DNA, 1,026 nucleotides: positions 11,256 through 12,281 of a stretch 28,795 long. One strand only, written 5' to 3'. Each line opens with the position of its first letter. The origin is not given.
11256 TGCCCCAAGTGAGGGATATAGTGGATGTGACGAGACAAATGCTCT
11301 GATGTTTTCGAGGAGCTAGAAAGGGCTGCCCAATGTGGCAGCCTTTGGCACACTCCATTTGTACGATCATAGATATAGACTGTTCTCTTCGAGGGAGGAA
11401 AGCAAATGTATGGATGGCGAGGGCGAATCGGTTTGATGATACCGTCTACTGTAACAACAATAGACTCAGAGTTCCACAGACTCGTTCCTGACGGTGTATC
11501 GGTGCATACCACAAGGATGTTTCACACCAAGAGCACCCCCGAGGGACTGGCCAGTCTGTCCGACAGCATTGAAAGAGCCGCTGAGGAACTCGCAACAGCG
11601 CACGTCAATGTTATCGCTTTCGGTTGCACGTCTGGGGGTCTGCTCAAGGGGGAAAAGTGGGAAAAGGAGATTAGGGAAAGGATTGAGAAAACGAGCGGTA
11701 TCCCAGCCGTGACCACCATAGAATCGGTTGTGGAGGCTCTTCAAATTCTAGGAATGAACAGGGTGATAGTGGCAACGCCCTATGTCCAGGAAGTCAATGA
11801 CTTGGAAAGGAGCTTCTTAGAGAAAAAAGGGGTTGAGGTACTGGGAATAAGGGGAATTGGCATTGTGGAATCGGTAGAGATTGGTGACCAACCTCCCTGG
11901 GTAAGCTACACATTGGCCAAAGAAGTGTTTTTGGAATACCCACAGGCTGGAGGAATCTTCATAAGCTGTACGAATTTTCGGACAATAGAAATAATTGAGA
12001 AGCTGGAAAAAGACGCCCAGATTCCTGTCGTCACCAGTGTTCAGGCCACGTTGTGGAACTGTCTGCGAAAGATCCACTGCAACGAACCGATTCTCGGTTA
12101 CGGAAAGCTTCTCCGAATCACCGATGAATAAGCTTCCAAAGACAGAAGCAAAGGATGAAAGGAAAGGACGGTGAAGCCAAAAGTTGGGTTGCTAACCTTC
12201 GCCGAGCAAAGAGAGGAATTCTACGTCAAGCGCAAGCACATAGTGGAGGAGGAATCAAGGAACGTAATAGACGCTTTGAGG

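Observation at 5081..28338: Apparently kinase-free catabolic island for an unusual sugar or sugar acid: candidate undescribed pathway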

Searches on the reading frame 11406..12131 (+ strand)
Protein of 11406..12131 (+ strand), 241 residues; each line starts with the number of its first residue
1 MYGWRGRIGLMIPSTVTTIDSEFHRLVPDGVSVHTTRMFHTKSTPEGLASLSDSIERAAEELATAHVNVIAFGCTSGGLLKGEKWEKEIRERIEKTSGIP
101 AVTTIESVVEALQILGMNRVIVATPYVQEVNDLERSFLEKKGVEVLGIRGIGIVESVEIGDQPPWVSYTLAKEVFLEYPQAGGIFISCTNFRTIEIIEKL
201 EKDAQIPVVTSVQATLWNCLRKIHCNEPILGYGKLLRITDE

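Call 3: search_protein_families(library=pfam, proteins=[window:11406-12131:+])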
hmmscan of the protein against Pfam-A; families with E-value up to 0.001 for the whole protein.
window:11406-12131:+ (241 aa): 2 families
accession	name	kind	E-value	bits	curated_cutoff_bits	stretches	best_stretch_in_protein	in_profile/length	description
PF17645.6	Amdase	-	2.1e-40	139.2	25.9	1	8-236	1-228/228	Arylmalonate decarboxylase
PF01177.27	Asp_Glu_race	-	3.7e-09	37.1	31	1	8-218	1-210/211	Asp/Glu/Hydantoin racemase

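Call 7: search_protein_families(library=ncbifam, proteins=[window:11406-12131:+], max_evalue=0.00001)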
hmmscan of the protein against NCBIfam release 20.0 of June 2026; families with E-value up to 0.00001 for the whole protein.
window:11406-12131:+ (241 aa): 2 families
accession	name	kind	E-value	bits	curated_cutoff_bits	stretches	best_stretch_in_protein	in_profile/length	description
NF052327.1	arylmal_decarb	equivalog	2.4e-38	132.1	225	1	8-236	3-230/231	arylmalonate decarboxylase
TIGR02990.1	ectoine_eutA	equivalog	2.7e-35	122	318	1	6-237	8-238/239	ectoine utilization protein EutA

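Call 34: search_solved_structures(query=window:11406-12131:+, max_evalue=0.01)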
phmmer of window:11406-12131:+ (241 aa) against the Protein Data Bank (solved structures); distinct sequences matched with E-value up to 0.01: 11.
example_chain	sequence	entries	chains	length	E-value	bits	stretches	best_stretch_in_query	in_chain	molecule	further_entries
2dgd_A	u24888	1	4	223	4.8e-28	101.7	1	1-229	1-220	223aa long hypothetical arylmalonate decarboxylase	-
4ix1_A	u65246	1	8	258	8.7e-24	87.8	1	2-236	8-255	hypothetical protein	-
3ixm_A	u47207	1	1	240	3.2e-22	82.6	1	7-235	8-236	Arylmalonate decarboxylase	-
2xec_A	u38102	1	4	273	9.7e-22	81.1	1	7-237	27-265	PUTATIVE MALEATE ISOMERASE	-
2xed_A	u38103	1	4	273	1.4e-21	80.5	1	7-237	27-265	PUTATIVE MALEATE ISOMERASE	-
3ixl_A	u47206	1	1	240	8.2e-21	78.1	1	7-235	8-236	Arylmalonate decarboxylase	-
3dtv_A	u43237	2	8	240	1.5e-20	77.2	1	7-235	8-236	Arylmalonate decarboxylase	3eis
3dg9_A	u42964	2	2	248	1.5e-20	77.2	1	7-235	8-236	Arylmalonate decarboxylase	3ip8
2vlb_A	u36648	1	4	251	1.6e-20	77.1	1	7-235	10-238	ARYLMALONATE DECARBOXYLASE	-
4fq7_A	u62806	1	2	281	2.1e-17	66.9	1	7-236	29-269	Maleate cis-trans isomerase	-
4fq5_B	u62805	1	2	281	1.8e-16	63.8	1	7-236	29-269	Maleate cis-trans isomerase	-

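Call 88: search_solved_structures(query=window:11406-12131:+, max_evalue=1e-15, show_alignments=4)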
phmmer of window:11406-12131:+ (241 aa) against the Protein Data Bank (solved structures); distinct sequences matched with E-value up to 1e-15: 11.
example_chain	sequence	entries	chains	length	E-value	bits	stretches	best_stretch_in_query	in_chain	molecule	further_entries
2dgd_A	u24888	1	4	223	4.8e-28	101.7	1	1-229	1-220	223aa long hypothetical arylmalonate decarboxylase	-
4ix1_A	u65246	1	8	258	8.7e-24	87.8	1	2-236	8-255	hypothetical protein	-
3ixm_A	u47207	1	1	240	3.2e-22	82.6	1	7-235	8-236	Arylmalonate decarboxylase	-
2xec_A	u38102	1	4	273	9.7e-22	81.1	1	7-237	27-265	PUTATIVE MALEATE ISOMERASE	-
2xed_A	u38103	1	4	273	1.4e-21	80.5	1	7-237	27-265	PUTATIVE MALEATE ISOMERASE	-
3ixl_A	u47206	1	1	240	8.2e-21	78.1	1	7-235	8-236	Arylmalonate decarboxylase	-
3dtv_A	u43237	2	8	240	1.5e-20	77.2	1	7-235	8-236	Arylmalonate decarboxylase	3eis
3dg9_A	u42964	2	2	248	1.5e-20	77.2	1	7-235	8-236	Arylmalonate decarboxylase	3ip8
2vlb_A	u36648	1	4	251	1.6e-20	77.1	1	7-235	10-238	ARYLMALONATE DECARBOXYLASE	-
4fq7_A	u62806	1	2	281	2.1e-17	66.9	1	7-236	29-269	Maleate cis-trans isomerase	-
4fq5_B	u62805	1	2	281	1.8e-16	63.8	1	7-236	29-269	Maleate cis-trans isomerase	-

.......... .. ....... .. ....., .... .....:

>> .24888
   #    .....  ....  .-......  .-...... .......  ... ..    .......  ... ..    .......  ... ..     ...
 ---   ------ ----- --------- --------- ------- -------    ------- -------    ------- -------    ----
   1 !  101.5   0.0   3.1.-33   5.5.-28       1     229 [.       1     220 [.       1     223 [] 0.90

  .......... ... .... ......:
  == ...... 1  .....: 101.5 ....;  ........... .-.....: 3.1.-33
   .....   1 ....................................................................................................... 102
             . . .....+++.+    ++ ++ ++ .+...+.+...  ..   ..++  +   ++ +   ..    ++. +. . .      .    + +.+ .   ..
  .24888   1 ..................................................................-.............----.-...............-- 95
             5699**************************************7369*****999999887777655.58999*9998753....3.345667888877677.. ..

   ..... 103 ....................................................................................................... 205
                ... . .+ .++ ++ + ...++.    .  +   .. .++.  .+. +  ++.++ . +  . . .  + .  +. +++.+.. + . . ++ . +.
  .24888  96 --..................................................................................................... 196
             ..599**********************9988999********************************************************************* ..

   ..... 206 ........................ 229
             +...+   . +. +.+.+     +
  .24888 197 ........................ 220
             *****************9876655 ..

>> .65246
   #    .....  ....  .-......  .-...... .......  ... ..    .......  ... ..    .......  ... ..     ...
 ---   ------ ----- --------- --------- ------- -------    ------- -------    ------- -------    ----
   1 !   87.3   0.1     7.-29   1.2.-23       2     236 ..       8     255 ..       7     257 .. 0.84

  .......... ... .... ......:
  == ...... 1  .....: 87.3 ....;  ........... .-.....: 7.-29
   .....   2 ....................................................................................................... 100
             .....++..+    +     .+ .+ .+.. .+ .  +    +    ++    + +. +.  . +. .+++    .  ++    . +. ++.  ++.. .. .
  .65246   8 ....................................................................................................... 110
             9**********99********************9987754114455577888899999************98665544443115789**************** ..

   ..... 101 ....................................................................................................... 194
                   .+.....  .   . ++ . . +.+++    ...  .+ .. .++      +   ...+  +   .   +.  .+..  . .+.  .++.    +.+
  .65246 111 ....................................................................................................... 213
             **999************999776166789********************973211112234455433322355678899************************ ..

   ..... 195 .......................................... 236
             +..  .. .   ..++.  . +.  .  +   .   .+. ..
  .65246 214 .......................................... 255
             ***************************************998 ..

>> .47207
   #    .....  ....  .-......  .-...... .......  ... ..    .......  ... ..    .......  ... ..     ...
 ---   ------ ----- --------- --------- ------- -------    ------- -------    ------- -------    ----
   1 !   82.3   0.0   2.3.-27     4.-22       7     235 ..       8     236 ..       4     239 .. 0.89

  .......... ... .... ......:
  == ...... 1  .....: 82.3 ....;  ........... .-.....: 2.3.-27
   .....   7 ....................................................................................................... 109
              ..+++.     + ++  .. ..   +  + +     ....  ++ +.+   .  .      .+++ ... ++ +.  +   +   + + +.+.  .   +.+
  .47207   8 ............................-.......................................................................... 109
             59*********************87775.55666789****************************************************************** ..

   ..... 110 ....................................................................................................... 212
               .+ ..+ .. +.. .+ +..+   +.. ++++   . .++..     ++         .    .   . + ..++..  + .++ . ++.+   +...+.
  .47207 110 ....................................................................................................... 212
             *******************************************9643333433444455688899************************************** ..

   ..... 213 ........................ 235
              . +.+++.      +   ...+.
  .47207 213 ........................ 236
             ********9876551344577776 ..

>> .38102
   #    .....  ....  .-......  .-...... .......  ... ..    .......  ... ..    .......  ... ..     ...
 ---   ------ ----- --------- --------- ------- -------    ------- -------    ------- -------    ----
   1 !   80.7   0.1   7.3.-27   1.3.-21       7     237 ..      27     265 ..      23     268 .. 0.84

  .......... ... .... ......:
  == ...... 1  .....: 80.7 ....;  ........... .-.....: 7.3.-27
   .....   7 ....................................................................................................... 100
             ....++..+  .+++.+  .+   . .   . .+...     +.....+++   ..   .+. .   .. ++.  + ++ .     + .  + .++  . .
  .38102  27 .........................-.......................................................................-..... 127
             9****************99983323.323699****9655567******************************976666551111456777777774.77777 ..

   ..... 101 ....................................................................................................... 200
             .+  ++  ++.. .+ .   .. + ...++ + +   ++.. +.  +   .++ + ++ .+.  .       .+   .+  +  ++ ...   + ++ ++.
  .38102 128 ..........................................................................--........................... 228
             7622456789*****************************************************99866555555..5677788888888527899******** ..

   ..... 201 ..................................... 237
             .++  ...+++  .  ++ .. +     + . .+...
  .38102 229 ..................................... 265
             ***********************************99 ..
